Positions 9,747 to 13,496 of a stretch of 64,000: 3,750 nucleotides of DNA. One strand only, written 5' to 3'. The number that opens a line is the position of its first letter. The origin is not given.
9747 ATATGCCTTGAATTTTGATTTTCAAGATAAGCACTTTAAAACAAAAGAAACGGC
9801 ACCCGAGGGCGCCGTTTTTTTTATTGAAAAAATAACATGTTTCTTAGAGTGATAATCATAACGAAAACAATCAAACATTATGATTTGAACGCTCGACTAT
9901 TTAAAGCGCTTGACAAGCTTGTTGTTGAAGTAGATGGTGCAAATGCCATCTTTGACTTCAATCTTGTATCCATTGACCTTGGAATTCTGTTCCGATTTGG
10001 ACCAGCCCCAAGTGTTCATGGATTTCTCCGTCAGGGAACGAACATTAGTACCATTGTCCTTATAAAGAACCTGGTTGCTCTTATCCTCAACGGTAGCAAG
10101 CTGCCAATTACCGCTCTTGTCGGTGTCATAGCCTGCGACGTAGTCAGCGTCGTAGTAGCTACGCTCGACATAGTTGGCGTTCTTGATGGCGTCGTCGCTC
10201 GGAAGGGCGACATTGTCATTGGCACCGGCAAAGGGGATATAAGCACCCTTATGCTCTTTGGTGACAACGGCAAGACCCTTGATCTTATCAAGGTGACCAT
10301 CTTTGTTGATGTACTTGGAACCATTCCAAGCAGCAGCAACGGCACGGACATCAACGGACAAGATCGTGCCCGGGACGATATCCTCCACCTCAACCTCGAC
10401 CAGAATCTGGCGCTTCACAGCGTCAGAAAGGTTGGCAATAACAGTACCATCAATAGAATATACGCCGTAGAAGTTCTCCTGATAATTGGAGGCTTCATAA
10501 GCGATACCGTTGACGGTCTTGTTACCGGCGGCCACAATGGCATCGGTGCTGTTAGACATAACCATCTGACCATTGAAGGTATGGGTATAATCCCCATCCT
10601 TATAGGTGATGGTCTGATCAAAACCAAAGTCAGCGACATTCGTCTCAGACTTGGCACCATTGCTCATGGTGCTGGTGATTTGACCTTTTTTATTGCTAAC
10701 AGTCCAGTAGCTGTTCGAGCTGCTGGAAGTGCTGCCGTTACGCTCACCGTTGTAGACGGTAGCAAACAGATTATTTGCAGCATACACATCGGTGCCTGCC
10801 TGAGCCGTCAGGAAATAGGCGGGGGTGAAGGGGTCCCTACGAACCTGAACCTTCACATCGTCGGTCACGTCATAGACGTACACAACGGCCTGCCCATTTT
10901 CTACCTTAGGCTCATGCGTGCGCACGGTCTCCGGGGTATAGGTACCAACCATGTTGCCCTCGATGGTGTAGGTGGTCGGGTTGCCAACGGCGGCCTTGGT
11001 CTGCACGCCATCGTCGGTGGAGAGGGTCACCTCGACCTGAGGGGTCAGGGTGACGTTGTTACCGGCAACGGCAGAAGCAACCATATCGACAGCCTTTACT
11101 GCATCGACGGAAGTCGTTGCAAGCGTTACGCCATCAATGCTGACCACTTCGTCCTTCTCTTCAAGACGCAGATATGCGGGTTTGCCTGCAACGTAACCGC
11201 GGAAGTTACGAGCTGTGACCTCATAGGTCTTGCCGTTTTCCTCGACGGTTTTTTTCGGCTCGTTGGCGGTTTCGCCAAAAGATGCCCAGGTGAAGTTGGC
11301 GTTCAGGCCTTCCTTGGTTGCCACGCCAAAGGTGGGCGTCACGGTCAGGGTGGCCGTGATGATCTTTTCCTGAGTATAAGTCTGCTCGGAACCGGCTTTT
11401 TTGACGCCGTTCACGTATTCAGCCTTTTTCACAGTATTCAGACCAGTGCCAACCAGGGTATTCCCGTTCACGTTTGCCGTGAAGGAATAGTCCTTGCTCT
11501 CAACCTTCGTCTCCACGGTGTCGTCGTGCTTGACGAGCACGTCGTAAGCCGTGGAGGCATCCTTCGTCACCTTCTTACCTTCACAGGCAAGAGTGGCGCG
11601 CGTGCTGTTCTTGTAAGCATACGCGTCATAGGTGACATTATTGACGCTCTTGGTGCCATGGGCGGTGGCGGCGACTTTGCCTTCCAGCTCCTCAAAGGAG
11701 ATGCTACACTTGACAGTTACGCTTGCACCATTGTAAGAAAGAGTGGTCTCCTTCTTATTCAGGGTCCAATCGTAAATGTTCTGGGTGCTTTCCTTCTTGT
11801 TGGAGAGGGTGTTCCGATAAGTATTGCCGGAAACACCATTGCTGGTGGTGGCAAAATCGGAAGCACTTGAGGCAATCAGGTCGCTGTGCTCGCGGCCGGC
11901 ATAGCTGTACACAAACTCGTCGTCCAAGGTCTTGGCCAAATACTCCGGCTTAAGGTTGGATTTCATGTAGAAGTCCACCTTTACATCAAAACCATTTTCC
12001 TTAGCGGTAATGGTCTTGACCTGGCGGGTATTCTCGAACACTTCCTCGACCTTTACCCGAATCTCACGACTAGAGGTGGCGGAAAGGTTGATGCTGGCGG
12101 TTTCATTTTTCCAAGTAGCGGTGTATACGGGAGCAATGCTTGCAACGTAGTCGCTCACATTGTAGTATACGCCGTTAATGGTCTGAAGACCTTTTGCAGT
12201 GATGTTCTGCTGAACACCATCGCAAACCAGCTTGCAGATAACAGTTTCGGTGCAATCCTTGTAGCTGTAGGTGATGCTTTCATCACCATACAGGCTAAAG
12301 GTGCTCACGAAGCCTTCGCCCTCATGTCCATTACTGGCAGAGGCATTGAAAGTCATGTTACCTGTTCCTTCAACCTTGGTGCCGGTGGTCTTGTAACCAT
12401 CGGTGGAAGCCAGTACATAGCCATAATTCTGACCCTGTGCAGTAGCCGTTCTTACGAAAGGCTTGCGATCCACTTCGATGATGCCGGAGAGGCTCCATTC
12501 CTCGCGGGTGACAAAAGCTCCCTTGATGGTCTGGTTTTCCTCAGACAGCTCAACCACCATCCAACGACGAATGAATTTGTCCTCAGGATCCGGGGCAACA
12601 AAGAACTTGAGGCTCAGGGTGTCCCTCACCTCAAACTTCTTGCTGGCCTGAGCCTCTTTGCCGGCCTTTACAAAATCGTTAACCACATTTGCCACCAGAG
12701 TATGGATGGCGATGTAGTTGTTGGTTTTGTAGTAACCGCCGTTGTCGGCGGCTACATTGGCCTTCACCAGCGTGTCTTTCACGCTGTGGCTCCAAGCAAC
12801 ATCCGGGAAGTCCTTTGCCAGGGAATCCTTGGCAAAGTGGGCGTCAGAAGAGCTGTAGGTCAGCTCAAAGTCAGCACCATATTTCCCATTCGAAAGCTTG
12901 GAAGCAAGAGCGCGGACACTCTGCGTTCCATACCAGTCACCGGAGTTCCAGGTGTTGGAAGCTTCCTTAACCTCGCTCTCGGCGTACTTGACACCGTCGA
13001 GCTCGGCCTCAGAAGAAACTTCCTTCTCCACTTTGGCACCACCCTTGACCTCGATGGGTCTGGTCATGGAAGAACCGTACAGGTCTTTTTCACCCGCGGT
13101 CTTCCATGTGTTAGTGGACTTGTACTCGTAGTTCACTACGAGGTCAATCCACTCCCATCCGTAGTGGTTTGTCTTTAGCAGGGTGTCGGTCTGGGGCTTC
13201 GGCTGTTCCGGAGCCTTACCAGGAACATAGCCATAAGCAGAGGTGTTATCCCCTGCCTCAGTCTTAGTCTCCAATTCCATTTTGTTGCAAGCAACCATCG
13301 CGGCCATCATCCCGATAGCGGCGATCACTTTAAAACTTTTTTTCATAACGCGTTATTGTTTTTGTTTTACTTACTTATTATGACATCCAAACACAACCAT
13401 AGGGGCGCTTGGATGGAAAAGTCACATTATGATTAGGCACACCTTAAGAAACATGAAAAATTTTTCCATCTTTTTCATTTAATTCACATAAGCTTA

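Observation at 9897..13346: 3.45-kb lipoprotein gene with foreign (G+C-rich) composition embedded in AT-rich host DNA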

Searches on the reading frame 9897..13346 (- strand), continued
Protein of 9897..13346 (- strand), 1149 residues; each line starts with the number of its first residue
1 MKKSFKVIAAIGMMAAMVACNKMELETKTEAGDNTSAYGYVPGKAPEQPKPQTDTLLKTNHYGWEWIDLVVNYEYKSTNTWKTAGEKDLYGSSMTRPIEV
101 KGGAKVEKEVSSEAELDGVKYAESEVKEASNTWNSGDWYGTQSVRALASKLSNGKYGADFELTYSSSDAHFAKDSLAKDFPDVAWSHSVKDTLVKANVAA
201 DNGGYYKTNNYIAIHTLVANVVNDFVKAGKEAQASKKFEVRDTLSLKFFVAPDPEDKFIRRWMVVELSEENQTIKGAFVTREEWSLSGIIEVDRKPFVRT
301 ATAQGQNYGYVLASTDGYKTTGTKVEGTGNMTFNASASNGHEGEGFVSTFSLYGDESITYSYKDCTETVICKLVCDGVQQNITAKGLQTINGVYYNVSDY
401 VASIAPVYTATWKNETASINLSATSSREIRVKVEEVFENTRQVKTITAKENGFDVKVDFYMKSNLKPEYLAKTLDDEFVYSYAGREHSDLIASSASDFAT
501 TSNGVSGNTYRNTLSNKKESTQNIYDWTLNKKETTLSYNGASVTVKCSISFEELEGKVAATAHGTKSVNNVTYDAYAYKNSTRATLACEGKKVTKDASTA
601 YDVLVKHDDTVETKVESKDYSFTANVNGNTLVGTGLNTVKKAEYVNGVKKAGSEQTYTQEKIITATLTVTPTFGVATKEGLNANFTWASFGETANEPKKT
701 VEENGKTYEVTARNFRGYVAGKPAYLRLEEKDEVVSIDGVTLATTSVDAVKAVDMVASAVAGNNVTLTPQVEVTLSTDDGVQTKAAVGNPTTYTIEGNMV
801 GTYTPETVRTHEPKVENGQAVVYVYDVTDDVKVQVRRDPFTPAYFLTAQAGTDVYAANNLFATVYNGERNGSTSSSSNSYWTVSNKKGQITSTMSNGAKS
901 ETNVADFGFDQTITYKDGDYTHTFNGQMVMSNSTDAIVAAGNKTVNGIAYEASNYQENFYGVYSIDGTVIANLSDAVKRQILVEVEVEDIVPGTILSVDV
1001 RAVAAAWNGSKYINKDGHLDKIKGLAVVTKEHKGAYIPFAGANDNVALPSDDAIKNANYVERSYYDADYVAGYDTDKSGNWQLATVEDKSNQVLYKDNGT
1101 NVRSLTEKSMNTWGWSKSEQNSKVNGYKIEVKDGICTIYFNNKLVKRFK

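Call 108: find_encoding_contigs(protein=P0026, flank=10000, max_places=2)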
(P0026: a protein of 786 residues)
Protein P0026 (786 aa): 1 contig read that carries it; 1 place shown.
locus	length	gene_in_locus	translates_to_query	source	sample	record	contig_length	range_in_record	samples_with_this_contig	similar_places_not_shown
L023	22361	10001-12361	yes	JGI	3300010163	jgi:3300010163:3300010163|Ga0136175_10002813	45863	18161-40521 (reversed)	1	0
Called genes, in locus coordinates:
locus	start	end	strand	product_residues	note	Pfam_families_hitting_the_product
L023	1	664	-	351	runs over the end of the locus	PF13637:Ank_4 (faint)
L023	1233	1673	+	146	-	-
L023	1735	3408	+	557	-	-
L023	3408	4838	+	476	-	PF00361:Proton_antipo_M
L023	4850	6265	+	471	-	PF00361:Proton_antipo_M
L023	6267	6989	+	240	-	PF03099:BPL_LplA_LipB, PF02237:BPL_C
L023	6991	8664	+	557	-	PF00753:Lactamase_B (weak), PF12706:Lactamase_B_2, PF23023:Anti-Pycsar_Apyc1 (faint), PF22505:RNase_J_b_CASP, PF07521:RMMBL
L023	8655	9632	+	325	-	PF02016:Peptidase_S66, PF17676:Peptidase_S66C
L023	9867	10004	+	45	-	-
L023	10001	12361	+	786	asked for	-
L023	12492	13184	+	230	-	-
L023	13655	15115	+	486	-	PF12838:Fer4_7 (weak), PF25160:LdpA_Fe-S-bd (weak), PF00037:Fer4, PF12837:Fer4_6 (weak), PF12838:Fer4_7 (weak), PF13187:Fer4_9 (weak), PF25160:LdpA_Fe-S-bd, PF02906:Fe_hyd_lg_C, +6 more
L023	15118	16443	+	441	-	PF01225:Mur_ligase (weak), PF08245:Mur_ligase_M, PF02875:Mur_ligase_C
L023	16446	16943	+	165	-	PF08271:Zn_Ribbon_TF (faint), PF22811:Zn_ribbon_NrdR, PF03477:ATP-cone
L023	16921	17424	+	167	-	PF01029:NusB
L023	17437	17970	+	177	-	PF01327:Pep_deformylase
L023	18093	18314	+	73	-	PF17209:Hfq, PF21979:Hfq_1 (weak)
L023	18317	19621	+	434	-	PF13167:GTP-bdg_N, PF16360:GTP-bdg_M, PF02421:FeoB_N (weak), PF01926:MMR_HSR1, PF19275:HflX_C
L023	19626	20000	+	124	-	-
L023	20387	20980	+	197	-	-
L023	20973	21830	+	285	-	PF00535:Glycos_transf_2, PF10111:Glyco_tranf_2_2, PF13641:Glyco_tranf_2_3 (weak)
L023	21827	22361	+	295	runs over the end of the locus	PF00483:NTP_transferase, PF12804:NTP_transf_3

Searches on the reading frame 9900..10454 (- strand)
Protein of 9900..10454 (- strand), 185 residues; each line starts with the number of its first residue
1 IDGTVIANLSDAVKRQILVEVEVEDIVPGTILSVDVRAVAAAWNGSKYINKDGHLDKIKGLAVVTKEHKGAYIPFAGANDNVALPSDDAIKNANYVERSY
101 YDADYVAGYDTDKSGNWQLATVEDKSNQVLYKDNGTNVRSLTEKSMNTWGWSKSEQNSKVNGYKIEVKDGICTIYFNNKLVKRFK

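Call 72: predict_structure(alignment_id=A4)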
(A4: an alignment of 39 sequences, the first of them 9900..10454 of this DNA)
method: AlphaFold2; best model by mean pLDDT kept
length: 185 residues; sequences in the alignment: 39
mean_pLDDT: 93.6   pTM: 0.85
mean pLDDT of the five models: 93.6, 93.2, 92.9, 92.6, 92.1
residues with pLDDT >= 90: 164; 70-90: 5; 50-70: 13; < 50: 3
segments of 3 or more residues with pLDDT < 50: 1-3
pLDDT, mean of each block of 10 residues (from residue 1): 55 71 96 98 97 97 99 96 97 98 98 97 98 98 97 96 98 98 97
secondary structure, 60 per line:
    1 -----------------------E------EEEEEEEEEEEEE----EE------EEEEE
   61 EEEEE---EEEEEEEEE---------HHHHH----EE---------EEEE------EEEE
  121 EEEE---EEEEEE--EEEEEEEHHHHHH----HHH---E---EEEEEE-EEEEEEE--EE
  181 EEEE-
elements in order: E31-43 E56-65 E69-77 H87-91 E107-110 E117-124 E128-133 E136-142 H143-148 E163-168 E170-176 E179-184

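Call 77: fold_search(model_id=the predicted structure, library=viral)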
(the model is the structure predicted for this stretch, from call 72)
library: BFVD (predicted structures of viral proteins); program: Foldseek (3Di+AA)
matches with E <= 10: 656; with E <= 0.001: 0
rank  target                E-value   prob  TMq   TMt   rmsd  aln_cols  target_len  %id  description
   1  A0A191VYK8            7.8e-02  0.08  0.14  0.11  19.9       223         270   13  Single-stranded DNA-binding protein [Roseobacter phage RD-1410W1-01]
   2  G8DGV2                8.2e-02  0.18  0.17  0.08  14.6       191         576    9  (no name in the UniProt tables at hand)
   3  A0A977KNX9            1.1e-01  0.25  0.19  0.06  11.3       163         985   11  (no name in the UniProt tables at hand)
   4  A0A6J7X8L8            1.6e-01  0.13  0.18  0.07  16.7       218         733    9  Concanavalin A-like lectin/glucanases superfamily [uncultured Caudovirales phage]
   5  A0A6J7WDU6            1.7e-01  0.11  0.16  0.14  14.4       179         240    8  Concanavalin A-like lectin/glucanases superfamily [uncultured Caudovirales phage]
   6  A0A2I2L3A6            2.3e-01  0.11  0.14  0.10  16.6       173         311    8  Uncharacterized protein [Orpheovirus IHUMI-LCC2]
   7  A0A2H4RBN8            2.5e-01  0.02  0.08  0.04  22.9       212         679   12  VP3 [Sulfolobus ellipsoid virus 1]
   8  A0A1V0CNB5            2.6e-01  0.20  0.17  0.20  15.2       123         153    6  (no name in the UniProt tables at hand)
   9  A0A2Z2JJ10            2.8e-01  0.20  0.17  0.13  14.7       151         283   10  E2 (Fragment) [Bat papillomavirus]
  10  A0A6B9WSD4            2.8e-01  0.13  0.21  0.07  14.5       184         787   10  Uncharacterized protein [Escherichia phage naswa]
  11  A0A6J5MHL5            2.8e-01  0.10  0.21  0.09  13.9       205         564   12  Uncharacterized protein [uncultured Caudovirales phage]
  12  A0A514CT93            2.8e-01  0.07  0.17  0.07  18.3       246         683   11  Beta-1,4-xyloglucan hydrolase [Achromobacter phage Motura]
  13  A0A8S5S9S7            2.9e-01  0.06  0.15  0.05  24.5       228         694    8  Uncharacterized protein [Phage sp. ctGns7]
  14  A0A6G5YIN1            3.1e-01  0.09  0.14  0.16  17.4       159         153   12  (no name in the UniProt tables at hand)
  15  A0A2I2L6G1            3.1e-01  0.08  0.15  0.10  18.6       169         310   13  Uncharacterized protein [Orpheovirus IHUMI-LCC2]
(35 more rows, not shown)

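Call 91: fold_search(model_id=the predicted structure, library=pdb)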
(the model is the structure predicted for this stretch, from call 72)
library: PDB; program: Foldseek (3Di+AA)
matches with E <= 10: 788; with E <= 0.001: 0
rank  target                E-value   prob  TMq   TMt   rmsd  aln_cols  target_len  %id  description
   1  6zqd_CH               5.2e-02  0.30  0.24  0.12  14.6       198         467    8  Cryo-EM structure of the 90S pre-ribosome from Saccharomyces cerevisiae, state Post-A1 (released 2020-09-23)
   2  9xl7_A                6.8e-02  0.16  0.19  0.14  16.4       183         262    9  Crystal structure of the complex of the GH16 carrageenase SfGH16 from Saccharicrinis fermentans with an oligotetrasacc (released 2026-03-11)
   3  6zqc_CH               1.0e-01  0.23  0.24  0.12  14.7       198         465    8  Cryo-EM structure of the 90S pre-ribosome from Saccharomyces cerevisiae, state Pre-A1 (released 2020-09-23)
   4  9xlc                  1.0e-01  0.13  0.17  0.14  17.0       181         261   10  Crystal structure of the GH16 carrageenase SfGH16 from Saccharicrinis fermentans (released 2026-03-11)
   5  3d6e_A                1.2e-01  0.25  0.19  0.19  13.2       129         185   11  Crystal structure of the engineered 1,3-1,4-beta-glucanase protein from Bacillus licheniformis (released 2009-05-19)
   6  9xkt_A                1.2e-01  0.13  0.19  0.15  16.5       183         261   11  Crystal structure of the complex of the GH16 carrageenase SfGH16 from Saccharicrinis fermentans with an oligotetrasacc (released 2026-03-04)
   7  7y61_L                1.4e-01  0.07  0.14  0.10  18.0       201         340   12  Cryo-EM structure of the two CAF1LCs bound right-handed Di-tetrasome (released 2023-08-16)
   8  5sv8_A                1.5e-01  0.33  0.20  0.20  10.2       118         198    9  Crystal Structure of the catalytic nucleophile and surface cysteine mutant of VvEG16 in complex with a xyloglucan olig (released 2016-09-21)
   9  5it6                  1.7e-01  0.20  0.19  0.23  11.3       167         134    8  Galectin-related protein: an integral member of the network of chicken galectins (released 2016-07-13)
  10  9n74_SG               1.7e-01  0.16  0.22  0.11  13.9       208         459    8  SSU processome maturation and disassembly, State H (released 2025-10-29)
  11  4buj_C                1.7e-01  0.12  0.18  0.10  15.1       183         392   10  Crystal structure of the S. cerevisiae Ski2-3-8 complex (released 2013-08-28)
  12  5dzg_A                1.8e-01  0.38  0.24  0.23  10.3       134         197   10  Crystal Structure of the catalytic nucleophile mutant of VvEG16 in complex with a xyloglucan tetradecasaccharide (released 2016-09-21)
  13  5dzf_A                1.8e-01  0.33  0.21  0.19  10.5       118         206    9  Crystal Structure of the catalytic nucleophile mutant of VvEG16 in complex with a mixed-linkage glucan octasaccharide (released 2016-09-21)
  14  9n6v_LS               1.9e-01  0.28  0.24  0.11  13.0       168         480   10  SSU processome maturation and disassembly, State A (released 2025-11-05)
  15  6ke6_B8               1.9e-01  0.16  0.22  0.10  14.8       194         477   11  3.4 angstrom cryo-EM structure of yeast 90S small subunit preribosome (released 2020-08-05)
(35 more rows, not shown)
